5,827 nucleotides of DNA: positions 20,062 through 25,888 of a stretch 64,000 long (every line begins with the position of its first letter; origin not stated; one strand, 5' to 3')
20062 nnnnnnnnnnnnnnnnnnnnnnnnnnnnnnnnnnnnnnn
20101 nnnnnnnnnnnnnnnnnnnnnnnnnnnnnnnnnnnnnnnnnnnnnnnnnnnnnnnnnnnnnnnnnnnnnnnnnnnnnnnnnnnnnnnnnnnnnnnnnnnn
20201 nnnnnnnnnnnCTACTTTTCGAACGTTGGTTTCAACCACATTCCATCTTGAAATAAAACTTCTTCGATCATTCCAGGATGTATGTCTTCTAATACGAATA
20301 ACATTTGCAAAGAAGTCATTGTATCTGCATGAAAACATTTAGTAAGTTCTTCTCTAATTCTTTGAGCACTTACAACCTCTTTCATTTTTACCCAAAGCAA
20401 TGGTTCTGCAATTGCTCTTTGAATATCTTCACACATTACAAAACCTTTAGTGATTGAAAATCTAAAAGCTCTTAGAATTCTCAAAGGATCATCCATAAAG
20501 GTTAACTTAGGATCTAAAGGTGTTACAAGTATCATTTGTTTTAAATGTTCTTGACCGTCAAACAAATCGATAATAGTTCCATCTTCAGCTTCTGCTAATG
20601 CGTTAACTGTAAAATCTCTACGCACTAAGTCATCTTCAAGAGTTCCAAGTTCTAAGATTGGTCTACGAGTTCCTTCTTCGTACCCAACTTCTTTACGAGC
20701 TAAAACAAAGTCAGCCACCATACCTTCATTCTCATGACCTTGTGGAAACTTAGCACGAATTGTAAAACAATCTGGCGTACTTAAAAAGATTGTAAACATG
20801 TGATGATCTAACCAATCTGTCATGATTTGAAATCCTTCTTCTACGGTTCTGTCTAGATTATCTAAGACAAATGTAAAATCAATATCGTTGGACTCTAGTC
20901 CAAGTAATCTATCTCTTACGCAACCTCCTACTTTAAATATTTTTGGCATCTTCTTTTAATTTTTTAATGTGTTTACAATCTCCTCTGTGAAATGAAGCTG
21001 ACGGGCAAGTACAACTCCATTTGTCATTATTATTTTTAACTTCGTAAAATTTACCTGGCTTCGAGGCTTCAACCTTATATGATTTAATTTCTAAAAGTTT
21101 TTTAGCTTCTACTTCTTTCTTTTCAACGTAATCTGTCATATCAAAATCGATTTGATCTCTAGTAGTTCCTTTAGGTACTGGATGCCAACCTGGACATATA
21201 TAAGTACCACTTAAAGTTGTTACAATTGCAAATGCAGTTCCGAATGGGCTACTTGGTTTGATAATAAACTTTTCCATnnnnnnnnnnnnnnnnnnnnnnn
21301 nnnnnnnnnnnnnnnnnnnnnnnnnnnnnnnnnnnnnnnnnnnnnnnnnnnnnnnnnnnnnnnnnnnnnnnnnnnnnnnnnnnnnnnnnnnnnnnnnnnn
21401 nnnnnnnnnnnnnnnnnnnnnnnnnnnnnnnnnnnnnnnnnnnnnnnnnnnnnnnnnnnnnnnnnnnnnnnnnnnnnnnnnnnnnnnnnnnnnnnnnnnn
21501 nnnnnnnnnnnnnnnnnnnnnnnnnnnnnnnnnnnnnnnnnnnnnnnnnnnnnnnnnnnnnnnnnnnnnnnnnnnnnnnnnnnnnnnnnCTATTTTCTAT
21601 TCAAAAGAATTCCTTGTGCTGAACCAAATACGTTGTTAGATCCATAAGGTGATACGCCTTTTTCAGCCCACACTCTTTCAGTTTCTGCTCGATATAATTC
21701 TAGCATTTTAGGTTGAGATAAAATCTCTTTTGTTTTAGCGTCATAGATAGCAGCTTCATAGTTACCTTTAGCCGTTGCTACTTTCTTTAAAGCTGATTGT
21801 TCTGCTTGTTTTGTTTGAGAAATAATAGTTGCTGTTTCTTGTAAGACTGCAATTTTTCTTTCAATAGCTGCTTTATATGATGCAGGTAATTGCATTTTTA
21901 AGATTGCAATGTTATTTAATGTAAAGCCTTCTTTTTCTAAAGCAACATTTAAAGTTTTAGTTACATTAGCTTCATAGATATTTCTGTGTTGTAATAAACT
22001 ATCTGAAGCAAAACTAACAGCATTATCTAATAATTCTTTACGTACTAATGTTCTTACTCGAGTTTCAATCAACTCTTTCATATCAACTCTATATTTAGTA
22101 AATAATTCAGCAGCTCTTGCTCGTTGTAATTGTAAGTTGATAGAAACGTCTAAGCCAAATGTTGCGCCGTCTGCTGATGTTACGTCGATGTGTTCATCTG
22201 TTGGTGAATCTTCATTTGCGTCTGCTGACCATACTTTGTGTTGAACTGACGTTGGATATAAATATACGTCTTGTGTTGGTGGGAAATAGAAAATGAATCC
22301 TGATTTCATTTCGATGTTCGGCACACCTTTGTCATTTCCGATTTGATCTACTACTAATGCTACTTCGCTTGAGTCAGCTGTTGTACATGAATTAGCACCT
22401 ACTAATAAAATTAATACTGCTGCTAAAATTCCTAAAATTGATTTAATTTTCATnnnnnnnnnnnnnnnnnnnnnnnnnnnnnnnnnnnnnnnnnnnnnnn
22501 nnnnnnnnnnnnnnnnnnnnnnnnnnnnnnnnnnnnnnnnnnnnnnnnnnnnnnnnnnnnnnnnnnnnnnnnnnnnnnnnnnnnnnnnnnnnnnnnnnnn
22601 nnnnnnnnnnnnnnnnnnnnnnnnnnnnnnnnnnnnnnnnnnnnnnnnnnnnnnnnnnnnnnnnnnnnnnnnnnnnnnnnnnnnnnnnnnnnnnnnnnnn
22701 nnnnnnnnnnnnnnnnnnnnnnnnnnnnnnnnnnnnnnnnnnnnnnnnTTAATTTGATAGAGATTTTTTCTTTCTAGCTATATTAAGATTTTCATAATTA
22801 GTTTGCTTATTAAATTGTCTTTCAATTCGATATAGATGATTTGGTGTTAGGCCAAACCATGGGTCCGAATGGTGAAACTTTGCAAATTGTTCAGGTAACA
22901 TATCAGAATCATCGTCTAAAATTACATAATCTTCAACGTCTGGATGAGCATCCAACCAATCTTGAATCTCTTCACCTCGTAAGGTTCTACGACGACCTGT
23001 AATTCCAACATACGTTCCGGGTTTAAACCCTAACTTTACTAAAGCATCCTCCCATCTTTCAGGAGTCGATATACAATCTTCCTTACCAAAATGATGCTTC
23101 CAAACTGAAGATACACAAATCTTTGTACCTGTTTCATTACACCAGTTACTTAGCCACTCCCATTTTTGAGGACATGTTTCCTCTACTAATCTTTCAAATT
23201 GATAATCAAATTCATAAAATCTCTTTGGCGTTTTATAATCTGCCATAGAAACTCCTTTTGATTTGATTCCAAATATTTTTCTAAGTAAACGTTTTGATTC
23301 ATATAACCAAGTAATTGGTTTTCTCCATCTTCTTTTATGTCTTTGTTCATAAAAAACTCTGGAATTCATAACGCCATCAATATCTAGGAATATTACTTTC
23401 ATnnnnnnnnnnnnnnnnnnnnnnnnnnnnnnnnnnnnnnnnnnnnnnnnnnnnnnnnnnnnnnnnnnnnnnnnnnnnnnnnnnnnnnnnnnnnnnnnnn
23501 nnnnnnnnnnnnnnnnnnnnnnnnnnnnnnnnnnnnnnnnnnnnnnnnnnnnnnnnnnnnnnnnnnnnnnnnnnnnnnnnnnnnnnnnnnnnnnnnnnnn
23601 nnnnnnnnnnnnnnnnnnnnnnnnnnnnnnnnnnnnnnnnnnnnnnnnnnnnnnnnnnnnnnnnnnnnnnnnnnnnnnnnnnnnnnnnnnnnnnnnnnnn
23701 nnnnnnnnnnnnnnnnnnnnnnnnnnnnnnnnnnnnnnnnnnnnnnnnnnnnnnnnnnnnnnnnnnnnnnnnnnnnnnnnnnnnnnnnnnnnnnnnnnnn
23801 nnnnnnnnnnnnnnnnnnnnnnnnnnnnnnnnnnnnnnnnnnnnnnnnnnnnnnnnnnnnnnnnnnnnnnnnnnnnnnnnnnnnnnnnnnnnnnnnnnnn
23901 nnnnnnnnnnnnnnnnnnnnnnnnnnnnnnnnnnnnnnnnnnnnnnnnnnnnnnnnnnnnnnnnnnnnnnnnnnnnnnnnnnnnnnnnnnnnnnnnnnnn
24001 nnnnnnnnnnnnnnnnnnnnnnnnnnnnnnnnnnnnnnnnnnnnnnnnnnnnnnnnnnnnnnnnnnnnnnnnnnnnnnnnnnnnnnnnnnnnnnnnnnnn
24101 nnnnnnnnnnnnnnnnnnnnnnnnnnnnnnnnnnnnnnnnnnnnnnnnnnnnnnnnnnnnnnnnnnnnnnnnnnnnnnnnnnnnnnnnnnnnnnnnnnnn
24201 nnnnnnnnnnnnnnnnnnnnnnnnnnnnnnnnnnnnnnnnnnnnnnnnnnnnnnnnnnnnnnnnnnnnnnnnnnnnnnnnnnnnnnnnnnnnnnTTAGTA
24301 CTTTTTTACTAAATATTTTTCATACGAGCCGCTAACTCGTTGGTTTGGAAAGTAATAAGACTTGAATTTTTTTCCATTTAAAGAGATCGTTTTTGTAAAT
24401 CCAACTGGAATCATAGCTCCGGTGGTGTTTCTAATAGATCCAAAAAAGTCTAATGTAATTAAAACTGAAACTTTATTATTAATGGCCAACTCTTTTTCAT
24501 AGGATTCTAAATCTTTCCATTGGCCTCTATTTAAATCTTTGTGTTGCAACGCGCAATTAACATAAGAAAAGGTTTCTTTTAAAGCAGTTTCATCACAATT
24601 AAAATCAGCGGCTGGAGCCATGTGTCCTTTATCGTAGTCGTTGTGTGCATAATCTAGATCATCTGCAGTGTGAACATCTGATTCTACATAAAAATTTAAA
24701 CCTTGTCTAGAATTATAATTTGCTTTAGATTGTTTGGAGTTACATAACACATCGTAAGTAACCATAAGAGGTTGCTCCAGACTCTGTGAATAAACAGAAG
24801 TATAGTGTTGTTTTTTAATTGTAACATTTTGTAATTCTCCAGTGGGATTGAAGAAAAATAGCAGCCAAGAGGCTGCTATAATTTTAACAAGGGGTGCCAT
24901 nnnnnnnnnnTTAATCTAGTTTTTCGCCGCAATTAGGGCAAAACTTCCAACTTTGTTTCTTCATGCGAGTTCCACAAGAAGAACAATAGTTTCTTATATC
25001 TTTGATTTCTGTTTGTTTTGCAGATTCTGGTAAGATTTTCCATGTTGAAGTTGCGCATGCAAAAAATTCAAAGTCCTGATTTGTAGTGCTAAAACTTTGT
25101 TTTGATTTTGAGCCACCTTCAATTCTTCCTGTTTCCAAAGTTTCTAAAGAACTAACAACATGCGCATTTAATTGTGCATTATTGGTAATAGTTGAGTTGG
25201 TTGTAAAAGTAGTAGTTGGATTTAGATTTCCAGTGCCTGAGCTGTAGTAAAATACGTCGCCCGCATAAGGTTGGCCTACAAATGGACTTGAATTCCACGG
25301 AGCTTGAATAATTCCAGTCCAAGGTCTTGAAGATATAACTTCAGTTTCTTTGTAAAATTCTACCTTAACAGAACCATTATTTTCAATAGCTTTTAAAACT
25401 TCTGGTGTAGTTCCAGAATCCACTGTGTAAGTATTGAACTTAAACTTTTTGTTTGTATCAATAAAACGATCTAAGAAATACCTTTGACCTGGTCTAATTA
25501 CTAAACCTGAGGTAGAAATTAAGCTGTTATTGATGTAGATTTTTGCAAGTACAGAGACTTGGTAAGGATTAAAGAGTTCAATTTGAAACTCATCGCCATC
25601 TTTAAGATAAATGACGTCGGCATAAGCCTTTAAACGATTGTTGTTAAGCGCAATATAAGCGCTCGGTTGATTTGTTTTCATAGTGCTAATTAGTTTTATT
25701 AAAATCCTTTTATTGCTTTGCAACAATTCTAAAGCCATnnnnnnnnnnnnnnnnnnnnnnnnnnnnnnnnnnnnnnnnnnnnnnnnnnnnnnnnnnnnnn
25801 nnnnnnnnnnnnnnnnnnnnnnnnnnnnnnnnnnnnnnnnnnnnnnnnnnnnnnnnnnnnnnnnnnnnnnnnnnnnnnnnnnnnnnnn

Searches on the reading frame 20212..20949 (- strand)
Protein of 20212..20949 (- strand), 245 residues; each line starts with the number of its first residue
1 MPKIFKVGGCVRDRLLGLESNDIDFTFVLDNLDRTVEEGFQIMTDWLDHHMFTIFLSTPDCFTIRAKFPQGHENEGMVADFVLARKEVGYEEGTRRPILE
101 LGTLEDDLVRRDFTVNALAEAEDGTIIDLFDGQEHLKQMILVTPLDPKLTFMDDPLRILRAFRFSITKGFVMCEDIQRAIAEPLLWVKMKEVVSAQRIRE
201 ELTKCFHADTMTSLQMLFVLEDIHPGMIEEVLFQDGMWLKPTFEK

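Call 13: search_protein_families(library=pfam, proteins=[window:20212-20949:-], max_evalue=0.01)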
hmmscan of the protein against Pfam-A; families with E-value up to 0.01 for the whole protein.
window:20212-20949:- (245 aa): 1 family
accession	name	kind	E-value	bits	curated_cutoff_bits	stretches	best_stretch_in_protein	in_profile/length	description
PF01743.26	PolyA_pol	-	2.8e-17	63.7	23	1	5-140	2-124/126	Poly A polymerase head domain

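Call 17: search_protein_families(library=ncbifam, proteins=[window:20212-20949:-], max_evalue=0.01)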
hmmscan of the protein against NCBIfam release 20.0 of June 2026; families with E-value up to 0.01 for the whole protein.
window:20212-20949:- (245 aa): 9 families
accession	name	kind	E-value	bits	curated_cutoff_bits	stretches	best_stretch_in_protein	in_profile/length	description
TIGR02692.1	tRNA_CCA_actino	equivalog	3.6e-30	105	438.8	1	5-216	31-229/466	CCA tRNA nucleotidyltransferase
NF009814.0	PRK13299.1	equivalog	9.4e-28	97.3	290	1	101-212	102-210/396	CCA tRNA nucleotidyltransferase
NF008137.0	PRK10885.1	equivalog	3.2e-24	85.5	451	1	3-222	2-199/409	multifunctional CCA addition/repair protein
TIGR01942.1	pcnB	subfamily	2e-22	79.6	305.65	1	101-227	113-241/425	polynucleotide adenylyltransferase PcnB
NF009813.0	PRK13298.1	equivalog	1.4e-18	67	606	1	3-208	2-187/417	tRNA CCA-pyrophosphorylase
NF009811.0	PRK13296.1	equivalog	3.9e-16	58.9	469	1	3-168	2-145/360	CCA tRNA nucleotidyltransferase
NF041569.1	A-tRNAntase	equivalog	2.2e-14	52.7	1440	1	4-227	482-695/880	A-adding tRNA nucleotidyltransferase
NF009812.0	PRK13297.1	equivalog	1.1e-13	51.1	624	1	103-169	94-157/364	tRNA CCA-pyrophosphorylase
NF008634.1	PRK11623.1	equivalog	1.3e-12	47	702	1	5-208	64-260/469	polynucleotide adenylyltransferase PcnB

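Call 76: search_protein_families(library=phrogs, proteins=[window:20212-20949:-], max_evalue=0.001)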
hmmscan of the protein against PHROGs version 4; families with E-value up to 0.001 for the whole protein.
window:20212-20949:- (245 aa): 2 families
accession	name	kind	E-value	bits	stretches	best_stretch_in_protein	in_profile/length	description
phrog_24229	-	DNA, RNA and nucleotide metabolism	7.5e-62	210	1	3-239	5-239/245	tRNA nucleotidyltransferase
phrog_2244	-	DNA, RNA and nucleotide metabolism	3.7e-38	133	1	3-221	4-203/392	tRNA nucleotidyltransferase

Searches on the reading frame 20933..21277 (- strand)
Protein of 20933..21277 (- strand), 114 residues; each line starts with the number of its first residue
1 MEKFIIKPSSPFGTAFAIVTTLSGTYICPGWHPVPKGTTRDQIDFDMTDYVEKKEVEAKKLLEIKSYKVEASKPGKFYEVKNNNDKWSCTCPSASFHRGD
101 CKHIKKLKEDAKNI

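Call 57: search_protein_families(library=pfam, proteins=[window:20933-21277:-], max_evalue=0.01)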
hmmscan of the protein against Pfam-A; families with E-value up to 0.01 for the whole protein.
window:20933-21277:- (114 aa): 1 family
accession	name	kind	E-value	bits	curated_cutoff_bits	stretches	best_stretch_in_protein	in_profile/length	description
PF04434.22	SWIM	-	3.3e-06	26.9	19.6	1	78-108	1-34/38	SWIM zinc finger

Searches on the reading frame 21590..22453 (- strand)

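Call 13: search_protein_families(library=pfam, proteins=[window:21590-22453:-], max_evalue=0.01)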
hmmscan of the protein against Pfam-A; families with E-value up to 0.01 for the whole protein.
window:21590-22453:- (287 aa): 1 family
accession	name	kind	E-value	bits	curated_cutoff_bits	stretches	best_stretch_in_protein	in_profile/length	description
PF01145.31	Band_7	-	3.4e-19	70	23.6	1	25-217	2-170/176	SPFH domain / Band 7 family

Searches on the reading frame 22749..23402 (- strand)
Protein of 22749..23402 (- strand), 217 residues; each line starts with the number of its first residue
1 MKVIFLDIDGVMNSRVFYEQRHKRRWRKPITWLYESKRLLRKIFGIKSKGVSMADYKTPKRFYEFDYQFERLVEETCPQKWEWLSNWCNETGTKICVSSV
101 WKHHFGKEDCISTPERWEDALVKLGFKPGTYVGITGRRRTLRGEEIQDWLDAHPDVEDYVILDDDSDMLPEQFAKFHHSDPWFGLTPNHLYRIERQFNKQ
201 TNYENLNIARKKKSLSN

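Call 13: search_protein_families(library=pfam, proteins=[window:22749-23402:-], max_evalue=0.01)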
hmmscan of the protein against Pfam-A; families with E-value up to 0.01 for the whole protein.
window:22749-23402:- (217 aa): 1 family
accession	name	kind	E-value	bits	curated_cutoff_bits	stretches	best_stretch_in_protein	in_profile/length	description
PF18143.6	HAD_SAK_2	-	8.9e-19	68.7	27.5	1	3-188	1-137/139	HAD domain in Swiss Army Knife RNA repair proteins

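Call 17: search_protein_families(library=ncbifam, proteins=[window:22749-23402:-], max_evalue=0.01)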
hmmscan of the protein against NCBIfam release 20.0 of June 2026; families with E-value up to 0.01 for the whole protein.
window:22749-23402:- (217 aa): 0 families

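Call 76: search_protein_families(library=phrogs, proteins=[window:22749-23402:-], max_evalue=0.001)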
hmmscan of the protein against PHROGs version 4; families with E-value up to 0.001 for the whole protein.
window:22749-23402:- (217 aa): 2 families
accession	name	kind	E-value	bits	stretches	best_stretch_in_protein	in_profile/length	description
phrog_1818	-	unknown function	4e-25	89.4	1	1-201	5-156/161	-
phrog_38681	-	unknown function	0.00025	22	1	146-188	31-80/101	-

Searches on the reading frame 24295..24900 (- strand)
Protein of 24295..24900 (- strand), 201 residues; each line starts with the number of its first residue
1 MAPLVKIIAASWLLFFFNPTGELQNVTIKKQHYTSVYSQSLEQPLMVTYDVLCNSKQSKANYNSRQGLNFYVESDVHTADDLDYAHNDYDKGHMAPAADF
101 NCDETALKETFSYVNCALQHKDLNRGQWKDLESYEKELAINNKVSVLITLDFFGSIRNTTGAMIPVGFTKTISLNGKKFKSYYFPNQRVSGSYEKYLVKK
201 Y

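Call 13: search_protein_families(library=pfam, proteins=[window:24295-24900:-], max_evalue=0.01)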
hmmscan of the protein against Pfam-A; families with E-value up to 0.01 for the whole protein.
window:24295-24900:- (201 aa): 1 family
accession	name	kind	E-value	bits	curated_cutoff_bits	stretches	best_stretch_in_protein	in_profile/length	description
PF01223.29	Endonuclease_NS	-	9.4e-27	94.5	23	1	23-198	14-203/223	DNA/RNA non-specific endonuclease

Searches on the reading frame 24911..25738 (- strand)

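Call 13: search_protein_families(library=pfam, proteins=[window:24911-25738:-], max_evalue=0.01)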
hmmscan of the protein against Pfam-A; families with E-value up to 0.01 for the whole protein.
window:24911-25738:- (275 aa): 7 families
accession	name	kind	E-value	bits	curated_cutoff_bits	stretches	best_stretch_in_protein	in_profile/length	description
PF13248.11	Zn_ribbon_3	-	6.3e-06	25.9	27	1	251-274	4-26/26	zinc-ribbon domain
PF13240.11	Zn_Ribbon_1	-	7.3e-06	26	25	1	251-274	1-23/23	zinc-ribbon domain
PF12773.13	DZR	-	0.00019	22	27.3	1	244-273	7-33/45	Double zinc ribbon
PF08772.16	Zn_ribbon_NOB1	-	0.0016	18.9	24.9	1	245-273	4-32/72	Nin one binding (NOB1) Zn-ribbon like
PF14803.11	Zn_ribbon_Nudix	-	0.0029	17.9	25.6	0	265-274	1-10/34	Nudix N-terminal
PF09297.16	Zn_ribbon_NUD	-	0.0038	17.3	24.8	0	251-272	5-29/32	NADH pyrophosphatase zinc ribbon domain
PF23455.1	DUF7129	-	0.0058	16.8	30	0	252-274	14-37/45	Domain of unknown function (DUF7129)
